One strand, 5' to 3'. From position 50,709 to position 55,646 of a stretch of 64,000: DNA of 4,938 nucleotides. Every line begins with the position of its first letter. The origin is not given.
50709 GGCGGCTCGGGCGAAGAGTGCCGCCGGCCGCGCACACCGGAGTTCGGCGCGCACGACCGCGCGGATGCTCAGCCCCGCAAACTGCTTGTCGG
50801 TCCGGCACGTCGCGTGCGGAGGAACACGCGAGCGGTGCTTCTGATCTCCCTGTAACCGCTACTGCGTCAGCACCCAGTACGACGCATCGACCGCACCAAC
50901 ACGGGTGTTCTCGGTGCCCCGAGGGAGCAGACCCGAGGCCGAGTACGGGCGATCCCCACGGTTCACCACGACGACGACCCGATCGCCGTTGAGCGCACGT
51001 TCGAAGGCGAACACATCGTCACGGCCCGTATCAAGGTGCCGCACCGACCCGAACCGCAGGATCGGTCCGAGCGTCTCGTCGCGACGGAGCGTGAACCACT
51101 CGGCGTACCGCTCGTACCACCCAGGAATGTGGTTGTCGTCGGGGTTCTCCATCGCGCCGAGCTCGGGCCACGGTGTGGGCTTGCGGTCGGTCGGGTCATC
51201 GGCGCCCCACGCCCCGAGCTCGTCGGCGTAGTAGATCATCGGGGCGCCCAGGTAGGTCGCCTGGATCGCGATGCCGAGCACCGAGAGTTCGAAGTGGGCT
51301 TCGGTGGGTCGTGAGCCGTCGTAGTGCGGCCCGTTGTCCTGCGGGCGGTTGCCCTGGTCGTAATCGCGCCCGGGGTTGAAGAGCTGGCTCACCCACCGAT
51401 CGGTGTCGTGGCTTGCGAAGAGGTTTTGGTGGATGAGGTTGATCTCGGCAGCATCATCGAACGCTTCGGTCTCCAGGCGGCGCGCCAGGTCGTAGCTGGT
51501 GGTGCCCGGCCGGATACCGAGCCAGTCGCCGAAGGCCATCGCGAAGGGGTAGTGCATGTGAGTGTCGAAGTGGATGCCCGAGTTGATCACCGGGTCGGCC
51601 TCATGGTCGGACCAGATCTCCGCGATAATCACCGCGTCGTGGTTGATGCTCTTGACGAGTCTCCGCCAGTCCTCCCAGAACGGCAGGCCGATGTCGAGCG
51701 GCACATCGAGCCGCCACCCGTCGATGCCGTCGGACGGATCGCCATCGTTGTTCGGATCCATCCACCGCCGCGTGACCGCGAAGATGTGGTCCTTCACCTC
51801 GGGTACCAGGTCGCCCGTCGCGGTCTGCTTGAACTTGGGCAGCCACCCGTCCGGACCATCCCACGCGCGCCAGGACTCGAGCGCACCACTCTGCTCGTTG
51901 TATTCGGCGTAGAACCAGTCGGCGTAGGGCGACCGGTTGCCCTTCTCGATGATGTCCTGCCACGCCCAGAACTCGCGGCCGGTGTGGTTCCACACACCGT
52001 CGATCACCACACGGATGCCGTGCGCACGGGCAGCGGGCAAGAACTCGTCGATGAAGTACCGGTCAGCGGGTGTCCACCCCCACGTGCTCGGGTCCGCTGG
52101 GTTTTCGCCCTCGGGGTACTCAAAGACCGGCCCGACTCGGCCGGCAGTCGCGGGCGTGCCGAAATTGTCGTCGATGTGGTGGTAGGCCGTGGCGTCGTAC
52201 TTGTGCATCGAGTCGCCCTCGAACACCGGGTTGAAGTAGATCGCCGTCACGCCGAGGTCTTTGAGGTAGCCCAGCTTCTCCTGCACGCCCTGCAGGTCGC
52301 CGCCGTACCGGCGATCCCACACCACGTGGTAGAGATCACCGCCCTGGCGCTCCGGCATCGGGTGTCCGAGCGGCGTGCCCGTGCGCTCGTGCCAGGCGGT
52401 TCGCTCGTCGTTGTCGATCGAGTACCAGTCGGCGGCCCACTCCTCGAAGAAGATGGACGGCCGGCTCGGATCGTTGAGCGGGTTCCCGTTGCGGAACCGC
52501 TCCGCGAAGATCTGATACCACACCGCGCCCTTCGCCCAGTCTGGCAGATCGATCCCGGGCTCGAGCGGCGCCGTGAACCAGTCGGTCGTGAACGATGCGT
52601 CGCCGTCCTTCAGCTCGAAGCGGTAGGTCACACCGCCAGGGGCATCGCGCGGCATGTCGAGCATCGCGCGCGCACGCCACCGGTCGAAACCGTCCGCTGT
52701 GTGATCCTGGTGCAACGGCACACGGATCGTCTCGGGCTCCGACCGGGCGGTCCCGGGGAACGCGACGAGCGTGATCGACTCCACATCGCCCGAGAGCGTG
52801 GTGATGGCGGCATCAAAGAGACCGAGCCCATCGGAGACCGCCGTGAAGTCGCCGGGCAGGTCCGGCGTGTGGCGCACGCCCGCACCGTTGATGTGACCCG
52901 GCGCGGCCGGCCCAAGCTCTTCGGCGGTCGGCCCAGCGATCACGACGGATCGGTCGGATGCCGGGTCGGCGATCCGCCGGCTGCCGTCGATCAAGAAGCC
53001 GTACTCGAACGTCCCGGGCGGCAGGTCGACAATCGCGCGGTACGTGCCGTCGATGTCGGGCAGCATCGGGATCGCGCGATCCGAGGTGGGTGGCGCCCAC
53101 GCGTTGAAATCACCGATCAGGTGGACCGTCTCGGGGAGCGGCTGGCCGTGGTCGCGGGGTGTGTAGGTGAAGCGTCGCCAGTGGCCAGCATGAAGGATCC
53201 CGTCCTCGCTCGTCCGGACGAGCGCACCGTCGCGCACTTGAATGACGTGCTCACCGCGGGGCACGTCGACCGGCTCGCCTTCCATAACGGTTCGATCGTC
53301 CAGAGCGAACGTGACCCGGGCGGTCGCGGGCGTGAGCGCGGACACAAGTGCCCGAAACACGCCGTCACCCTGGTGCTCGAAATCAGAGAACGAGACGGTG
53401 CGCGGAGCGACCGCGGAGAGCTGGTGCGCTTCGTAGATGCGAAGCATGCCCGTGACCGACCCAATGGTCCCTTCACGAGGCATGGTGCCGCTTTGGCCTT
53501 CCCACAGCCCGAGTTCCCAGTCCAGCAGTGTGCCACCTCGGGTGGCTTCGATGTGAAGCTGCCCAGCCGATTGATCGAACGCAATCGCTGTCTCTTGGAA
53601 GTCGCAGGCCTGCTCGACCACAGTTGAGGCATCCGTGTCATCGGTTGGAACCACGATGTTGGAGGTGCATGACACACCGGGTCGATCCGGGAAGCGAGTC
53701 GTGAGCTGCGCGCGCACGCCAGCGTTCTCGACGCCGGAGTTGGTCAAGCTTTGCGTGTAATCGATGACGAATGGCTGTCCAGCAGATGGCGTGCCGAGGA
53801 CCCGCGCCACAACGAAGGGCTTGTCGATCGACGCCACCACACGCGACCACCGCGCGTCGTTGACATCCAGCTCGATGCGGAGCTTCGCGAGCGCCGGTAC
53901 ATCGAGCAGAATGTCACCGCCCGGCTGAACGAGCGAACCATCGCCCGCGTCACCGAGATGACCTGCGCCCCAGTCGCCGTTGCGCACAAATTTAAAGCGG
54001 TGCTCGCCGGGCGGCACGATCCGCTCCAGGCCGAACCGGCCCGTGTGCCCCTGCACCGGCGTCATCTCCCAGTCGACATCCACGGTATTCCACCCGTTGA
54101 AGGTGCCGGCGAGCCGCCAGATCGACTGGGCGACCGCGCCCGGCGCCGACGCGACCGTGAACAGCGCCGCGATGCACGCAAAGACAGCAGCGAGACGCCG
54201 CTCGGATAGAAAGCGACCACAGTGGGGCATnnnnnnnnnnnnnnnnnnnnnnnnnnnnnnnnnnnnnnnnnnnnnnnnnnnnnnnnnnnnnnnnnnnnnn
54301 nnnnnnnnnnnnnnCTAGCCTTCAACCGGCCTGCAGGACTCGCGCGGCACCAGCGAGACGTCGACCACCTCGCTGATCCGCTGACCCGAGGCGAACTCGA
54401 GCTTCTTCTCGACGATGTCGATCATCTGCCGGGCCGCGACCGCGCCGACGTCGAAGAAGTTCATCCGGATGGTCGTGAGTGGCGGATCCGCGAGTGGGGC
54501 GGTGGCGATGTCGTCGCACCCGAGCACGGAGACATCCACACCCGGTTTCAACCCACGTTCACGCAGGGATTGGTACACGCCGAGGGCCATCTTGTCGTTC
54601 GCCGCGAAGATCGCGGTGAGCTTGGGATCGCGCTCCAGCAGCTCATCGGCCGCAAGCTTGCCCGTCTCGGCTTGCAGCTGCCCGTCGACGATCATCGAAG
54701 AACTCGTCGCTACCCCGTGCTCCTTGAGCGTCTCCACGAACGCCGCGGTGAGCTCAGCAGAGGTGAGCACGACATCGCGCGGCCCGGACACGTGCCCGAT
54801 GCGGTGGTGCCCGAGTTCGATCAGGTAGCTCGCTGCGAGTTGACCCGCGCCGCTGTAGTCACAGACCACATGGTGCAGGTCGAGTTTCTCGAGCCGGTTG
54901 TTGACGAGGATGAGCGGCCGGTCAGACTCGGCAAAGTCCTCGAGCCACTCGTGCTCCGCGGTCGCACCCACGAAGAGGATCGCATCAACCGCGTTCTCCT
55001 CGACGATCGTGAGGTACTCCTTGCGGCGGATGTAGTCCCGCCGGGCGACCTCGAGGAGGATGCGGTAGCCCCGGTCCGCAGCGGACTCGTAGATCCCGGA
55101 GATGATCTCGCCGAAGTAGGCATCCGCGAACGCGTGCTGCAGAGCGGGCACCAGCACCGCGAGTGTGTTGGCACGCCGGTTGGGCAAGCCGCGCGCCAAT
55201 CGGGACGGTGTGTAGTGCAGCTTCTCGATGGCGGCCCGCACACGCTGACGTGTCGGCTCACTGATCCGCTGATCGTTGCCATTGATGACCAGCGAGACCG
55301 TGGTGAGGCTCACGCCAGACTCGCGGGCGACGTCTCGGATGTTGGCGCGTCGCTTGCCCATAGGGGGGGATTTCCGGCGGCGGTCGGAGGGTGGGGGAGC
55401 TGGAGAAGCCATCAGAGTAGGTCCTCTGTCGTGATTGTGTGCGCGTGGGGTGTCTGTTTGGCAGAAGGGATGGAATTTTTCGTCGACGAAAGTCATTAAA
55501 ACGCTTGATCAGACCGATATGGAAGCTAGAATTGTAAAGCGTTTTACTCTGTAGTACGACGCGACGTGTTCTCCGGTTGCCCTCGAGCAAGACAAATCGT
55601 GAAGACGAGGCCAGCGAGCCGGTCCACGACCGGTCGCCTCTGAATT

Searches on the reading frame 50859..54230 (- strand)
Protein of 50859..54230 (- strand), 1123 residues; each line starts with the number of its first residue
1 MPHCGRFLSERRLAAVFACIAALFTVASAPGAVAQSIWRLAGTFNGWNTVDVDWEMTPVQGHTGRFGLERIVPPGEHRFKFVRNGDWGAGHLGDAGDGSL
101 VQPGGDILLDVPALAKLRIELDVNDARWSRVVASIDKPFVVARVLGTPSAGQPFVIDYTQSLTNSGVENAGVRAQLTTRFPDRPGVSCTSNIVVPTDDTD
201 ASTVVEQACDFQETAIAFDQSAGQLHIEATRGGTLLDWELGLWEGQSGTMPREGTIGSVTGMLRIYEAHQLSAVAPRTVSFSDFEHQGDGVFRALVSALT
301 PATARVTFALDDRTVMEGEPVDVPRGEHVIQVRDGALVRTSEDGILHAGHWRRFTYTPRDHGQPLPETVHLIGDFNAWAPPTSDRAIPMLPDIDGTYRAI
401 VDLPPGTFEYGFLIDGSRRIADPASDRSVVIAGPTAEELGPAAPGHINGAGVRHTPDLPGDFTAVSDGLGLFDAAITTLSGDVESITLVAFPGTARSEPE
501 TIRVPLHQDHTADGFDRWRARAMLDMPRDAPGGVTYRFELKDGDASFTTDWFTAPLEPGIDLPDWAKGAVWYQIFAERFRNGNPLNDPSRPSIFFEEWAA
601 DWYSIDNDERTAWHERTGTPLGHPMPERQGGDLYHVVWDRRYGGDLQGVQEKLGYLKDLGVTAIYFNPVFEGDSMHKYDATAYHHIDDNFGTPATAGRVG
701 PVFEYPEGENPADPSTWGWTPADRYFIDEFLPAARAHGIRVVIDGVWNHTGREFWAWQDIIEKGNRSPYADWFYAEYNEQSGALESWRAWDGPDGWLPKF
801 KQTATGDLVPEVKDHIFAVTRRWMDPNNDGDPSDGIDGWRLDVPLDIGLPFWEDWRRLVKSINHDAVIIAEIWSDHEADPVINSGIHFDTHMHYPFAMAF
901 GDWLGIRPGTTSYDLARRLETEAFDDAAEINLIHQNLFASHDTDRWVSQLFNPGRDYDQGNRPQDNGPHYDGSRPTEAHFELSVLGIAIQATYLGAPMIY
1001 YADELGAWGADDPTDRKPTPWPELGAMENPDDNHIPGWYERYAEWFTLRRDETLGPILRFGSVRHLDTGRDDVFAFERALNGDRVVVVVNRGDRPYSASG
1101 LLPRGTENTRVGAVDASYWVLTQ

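Call 12: search_protein_families(library=pfam, proteins=[window:50859-54230:-])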
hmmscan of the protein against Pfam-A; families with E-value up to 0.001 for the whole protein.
window:50859-54230:- (1123 aa): 4 families
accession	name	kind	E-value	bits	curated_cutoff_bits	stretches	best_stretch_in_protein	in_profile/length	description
PF00128.31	Alpha-amylase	-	3.3e-34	119.3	22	2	573-694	1-67/446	Alpha amylase, catalytic domain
PF16561.11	AMPK1_CBM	-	2.9e-10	40.7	26.8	1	367-422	12-61/85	Glycogen recognition site of AMP-activated protein kinase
PF22058.2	X25_BaPul_like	-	2.9e-05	24.5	27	0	372-417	12-55/87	Pullulanase X25 domain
PF16657.11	Malt_amylase_C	-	0.00058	20.3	27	0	1061-1096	1-36/75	Maltogenic Amylase, C-terminal domain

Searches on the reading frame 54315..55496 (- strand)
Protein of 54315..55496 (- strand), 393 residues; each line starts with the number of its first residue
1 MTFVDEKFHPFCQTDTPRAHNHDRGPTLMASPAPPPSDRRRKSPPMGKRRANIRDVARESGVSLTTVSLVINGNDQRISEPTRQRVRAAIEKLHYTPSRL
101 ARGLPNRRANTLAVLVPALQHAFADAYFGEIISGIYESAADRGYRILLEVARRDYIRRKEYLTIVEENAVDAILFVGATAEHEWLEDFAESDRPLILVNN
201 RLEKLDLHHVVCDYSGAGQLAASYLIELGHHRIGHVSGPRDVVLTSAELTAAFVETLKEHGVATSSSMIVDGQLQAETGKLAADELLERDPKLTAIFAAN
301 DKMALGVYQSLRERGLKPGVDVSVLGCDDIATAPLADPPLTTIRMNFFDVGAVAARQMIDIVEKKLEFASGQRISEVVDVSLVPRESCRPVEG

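Call 12: search_protein_families(library=pfam, proteins=[window:54315-55496:-])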
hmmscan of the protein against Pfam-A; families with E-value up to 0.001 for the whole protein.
window:54315-55496:- (393 aa): 4 families
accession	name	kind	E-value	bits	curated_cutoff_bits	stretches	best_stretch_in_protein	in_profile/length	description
PF13377.12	Peripla_BP_3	-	6e-27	95.2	26.5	1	223-388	2-167/167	Periplasmic binding protein-like domain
PF00532.27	Peripla_BP_1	-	1.5e-26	94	22.2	1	111-367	3-266/281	Periplasmic binding proteins and sugar binding domain of LacI family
PF00356.27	LacI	-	5.9e-17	61.6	27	1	53-98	2-46/46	Bacterial regulatory proteins, lacI family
PF13407.12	Peripla_BP_4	-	3.4e-14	53.4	35.1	1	123-365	8-257/258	Periplasmic binding protein domain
